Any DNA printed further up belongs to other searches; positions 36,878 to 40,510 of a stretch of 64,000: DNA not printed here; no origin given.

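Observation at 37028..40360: A single cytosolic, fully canonical IDE sits inside the secreted paralog array.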

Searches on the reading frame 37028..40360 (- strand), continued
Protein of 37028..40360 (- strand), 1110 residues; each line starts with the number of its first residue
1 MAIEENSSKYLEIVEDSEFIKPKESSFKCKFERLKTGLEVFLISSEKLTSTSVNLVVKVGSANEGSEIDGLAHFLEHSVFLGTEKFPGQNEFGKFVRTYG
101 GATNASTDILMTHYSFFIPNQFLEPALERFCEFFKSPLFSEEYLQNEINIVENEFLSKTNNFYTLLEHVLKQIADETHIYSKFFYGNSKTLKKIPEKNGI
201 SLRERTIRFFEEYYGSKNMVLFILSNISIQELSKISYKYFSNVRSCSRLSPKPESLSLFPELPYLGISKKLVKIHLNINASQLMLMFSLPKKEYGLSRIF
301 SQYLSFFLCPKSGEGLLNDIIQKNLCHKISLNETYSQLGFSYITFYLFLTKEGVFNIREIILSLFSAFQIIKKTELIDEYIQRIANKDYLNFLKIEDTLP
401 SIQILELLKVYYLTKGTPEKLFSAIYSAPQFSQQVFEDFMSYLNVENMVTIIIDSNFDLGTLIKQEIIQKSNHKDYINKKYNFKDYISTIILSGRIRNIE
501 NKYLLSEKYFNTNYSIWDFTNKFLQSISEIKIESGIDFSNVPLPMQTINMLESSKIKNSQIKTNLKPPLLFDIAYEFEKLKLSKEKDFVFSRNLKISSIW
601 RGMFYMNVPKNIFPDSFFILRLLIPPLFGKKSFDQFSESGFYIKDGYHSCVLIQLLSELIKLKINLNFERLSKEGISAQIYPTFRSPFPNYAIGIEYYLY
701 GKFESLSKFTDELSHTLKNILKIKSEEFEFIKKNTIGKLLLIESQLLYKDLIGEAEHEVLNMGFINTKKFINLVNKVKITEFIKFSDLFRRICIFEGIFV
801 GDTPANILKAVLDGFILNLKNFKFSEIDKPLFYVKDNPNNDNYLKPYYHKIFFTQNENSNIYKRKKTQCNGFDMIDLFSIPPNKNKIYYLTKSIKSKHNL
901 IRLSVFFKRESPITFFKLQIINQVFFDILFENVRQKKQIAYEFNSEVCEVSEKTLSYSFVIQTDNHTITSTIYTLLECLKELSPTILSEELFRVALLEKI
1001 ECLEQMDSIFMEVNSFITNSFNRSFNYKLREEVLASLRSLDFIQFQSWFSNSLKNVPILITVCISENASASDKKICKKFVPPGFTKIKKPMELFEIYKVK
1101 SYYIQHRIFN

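Call 78: find_encoding_contigs(protein=P0242, flank=10000, max_places=2)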
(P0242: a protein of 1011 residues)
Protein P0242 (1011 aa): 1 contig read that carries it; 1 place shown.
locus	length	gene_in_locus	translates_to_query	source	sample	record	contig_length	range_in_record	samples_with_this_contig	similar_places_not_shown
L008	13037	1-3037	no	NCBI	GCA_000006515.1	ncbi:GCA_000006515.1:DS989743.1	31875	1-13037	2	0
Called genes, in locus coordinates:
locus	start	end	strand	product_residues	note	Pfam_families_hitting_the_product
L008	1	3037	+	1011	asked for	PF05193:Peptidase_M16_C, PF16187:Peptidase_M16_M, PF05193:Peptidase_M16_C (weak), PF22456:PqqF-like_C_4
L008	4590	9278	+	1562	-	PF12254:DNA_pol_alpha_N, PF03104:DNA_pol_B_exo1, PF00136:DNA_pol_B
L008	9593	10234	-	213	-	PF12352:V-SNARE_C (faint)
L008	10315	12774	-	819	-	PF00069:Pkinase, PF07714:PK_Tyr_Ser-Thr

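Call 79: find_encoding_contigs(protein=P0243, flank=10000, max_places=2)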
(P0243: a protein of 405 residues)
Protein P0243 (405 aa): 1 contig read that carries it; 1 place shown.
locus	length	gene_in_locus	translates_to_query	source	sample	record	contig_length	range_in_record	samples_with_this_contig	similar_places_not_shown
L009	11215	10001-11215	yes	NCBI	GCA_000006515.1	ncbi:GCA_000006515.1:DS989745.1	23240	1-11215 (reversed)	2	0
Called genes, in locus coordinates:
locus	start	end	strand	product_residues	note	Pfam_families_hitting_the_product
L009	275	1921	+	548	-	-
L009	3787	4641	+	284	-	-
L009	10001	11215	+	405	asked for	PF00675:Peptidase_M16, PF05193:Peptidase_M16_C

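Call 89: list_cluster_members(proteins=[P0271, P0280, P0298, P0345, P0315, P0333, P0291, P0349, P0355, P0348])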
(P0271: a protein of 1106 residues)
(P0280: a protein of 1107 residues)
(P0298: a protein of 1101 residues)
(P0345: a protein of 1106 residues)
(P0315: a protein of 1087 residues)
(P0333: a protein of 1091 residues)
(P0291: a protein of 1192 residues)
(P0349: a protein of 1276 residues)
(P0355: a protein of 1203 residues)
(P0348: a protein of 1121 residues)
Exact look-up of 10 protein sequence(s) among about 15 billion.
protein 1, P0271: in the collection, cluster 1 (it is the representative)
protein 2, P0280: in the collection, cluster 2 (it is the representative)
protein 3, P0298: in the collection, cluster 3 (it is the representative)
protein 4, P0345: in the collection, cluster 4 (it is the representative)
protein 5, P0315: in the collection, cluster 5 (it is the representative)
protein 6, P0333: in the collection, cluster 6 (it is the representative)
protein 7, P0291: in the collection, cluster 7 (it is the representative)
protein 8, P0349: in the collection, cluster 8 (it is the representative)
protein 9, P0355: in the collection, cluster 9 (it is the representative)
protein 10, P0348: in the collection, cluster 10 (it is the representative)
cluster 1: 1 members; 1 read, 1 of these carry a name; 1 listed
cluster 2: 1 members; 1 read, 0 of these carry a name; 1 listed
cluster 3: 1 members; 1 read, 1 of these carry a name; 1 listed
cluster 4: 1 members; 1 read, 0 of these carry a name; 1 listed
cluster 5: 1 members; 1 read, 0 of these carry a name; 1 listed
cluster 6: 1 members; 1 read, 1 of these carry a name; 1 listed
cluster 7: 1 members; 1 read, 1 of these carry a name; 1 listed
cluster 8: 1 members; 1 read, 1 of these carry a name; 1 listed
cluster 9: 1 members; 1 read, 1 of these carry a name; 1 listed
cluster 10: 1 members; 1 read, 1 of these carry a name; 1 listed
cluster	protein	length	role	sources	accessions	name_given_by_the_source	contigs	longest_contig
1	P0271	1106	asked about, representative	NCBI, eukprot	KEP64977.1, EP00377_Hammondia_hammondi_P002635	UNVERIFIED_CONTAM: insulysin, putative [Hammondia hammondi] | XP_008884252.1 insulysin, putative [Hammondia hammondi]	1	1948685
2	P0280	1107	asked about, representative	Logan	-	-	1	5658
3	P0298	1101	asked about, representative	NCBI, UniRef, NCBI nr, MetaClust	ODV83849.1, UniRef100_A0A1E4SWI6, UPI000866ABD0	hypothetical protein CANARDRAFT_9139 [[Candida] arabinofermentans NRRL YB-2248] | Peptidase M16 N-terminal domain-containing protein n=1 Tax=[Candida] arabinofermentans ... | status=active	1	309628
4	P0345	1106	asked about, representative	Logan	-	-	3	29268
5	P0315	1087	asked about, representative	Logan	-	-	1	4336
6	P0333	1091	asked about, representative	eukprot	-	augustus_masked-scaffold_6-processed-gene-11.1-mRNA-1 protein AED:0.03 eAED:0.06 ...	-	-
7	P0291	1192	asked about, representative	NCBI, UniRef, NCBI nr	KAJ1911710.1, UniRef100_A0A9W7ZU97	metalloprotease [Mycoemilia scoparia] | Metalloprotease n=1 Tax=Mycoemilia scoparia TaxID=417184 RepID=A0A9W7ZU97_9FUNG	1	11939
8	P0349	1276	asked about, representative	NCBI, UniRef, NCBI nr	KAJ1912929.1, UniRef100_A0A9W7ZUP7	metalloprotease [Mycoemilia scoparia] | Metalloprotease n=1 Tax=Mycoemilia scoparia TaxID=417184 RepID=A0A9W7ZUP7_9FUNG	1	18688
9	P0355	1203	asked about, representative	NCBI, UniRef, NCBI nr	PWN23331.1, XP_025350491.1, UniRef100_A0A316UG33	hypothetical protein BCV69DRAFT_280939 [Microstroma glucosiphilum] | Uncharacterized protein n=1 Tax=Pseudomicrostroma glucosiphilum TaxID=1684307 ... | hypothetical protein BCV69DRAFT_280939 [Pseudomicrostroma glucosiphilum]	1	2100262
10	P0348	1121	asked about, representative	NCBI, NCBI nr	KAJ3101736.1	Insulinase (Peptidase M16) [Phlyctochytrium planicorne]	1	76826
